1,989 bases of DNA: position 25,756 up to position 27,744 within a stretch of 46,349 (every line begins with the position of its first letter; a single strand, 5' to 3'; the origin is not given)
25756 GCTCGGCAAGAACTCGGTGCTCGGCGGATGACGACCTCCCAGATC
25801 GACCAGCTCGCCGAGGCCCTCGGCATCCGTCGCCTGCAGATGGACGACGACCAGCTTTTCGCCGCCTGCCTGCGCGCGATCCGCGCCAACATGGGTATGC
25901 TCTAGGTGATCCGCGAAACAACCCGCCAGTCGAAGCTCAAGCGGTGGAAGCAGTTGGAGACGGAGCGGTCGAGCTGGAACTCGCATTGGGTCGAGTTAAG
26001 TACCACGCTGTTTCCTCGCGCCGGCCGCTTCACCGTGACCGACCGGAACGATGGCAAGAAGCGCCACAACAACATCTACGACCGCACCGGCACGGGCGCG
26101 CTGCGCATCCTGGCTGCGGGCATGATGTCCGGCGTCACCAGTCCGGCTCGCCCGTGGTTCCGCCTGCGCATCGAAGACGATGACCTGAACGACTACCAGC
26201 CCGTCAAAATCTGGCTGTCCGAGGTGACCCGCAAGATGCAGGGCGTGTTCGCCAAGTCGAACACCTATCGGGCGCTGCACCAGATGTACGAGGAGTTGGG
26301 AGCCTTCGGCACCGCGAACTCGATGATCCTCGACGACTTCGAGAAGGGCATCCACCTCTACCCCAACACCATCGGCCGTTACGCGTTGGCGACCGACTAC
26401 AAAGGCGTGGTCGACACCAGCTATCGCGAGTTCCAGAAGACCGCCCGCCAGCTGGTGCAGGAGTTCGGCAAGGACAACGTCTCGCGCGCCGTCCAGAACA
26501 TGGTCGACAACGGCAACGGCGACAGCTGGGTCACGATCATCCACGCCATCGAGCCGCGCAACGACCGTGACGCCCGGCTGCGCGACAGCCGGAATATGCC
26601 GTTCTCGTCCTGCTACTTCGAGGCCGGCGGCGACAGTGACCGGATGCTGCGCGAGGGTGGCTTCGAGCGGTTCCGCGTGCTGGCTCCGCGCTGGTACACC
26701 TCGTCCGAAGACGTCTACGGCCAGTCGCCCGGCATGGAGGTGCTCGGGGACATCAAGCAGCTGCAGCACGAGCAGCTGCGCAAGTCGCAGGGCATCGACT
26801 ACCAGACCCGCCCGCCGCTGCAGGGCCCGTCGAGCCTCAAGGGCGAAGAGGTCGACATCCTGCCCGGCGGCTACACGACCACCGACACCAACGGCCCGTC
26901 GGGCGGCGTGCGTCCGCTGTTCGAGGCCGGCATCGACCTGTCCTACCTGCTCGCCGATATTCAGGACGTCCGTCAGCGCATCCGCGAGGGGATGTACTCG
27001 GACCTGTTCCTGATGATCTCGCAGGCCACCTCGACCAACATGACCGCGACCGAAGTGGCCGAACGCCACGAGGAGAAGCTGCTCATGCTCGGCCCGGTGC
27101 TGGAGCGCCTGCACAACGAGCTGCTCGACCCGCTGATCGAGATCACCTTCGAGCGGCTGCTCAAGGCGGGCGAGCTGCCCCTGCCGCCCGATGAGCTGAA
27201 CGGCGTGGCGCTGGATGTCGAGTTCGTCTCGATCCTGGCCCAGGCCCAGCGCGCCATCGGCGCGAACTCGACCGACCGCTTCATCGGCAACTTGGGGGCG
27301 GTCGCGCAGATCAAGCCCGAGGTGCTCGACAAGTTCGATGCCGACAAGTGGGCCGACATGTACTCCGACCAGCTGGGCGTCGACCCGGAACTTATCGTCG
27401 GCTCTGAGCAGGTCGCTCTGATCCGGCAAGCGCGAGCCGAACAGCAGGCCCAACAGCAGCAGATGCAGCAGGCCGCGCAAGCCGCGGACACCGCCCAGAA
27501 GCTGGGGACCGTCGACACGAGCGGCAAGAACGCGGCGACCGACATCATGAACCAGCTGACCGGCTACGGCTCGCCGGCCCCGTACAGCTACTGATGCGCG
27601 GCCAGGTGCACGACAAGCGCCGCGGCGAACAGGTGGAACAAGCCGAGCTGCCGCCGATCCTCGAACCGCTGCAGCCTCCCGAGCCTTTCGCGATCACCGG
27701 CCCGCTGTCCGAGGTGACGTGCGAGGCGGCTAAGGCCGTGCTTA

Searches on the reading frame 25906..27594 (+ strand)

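Call 12: search_protein_families(library=pfam, proteins=[window:25906-27594:+], max_evalue=0.01)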
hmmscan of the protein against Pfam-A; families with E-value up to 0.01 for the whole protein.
window:25906-27594:+ (562 aa): 1 family
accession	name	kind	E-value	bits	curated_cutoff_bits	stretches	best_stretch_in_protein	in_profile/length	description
PF12236.14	Head-tail_con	-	3.1e-182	606.8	27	1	10-497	4-489/489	Bacteriophage head to tail connecting protein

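Call 13: search_protein_families(library=phrogs, proteins=[window:25906-27594:+], max_evalue=0.001)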
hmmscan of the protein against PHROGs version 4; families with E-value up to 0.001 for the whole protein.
window:25906-27594:+ (562 aa): 4 families
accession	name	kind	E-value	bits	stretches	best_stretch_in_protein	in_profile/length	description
phrog_332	-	connector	3.1e-183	611.1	1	4-549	8-558/560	head-tail adaptor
phrog_21643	-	unknown function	1.4e-56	192.5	1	318-552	36-262/268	-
phrog_21528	-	unknown function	2.3e-54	185.2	1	7-221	3-219/224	-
phrog_449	-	connector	2e-31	110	1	11-533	9-511/520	head-tail adaptor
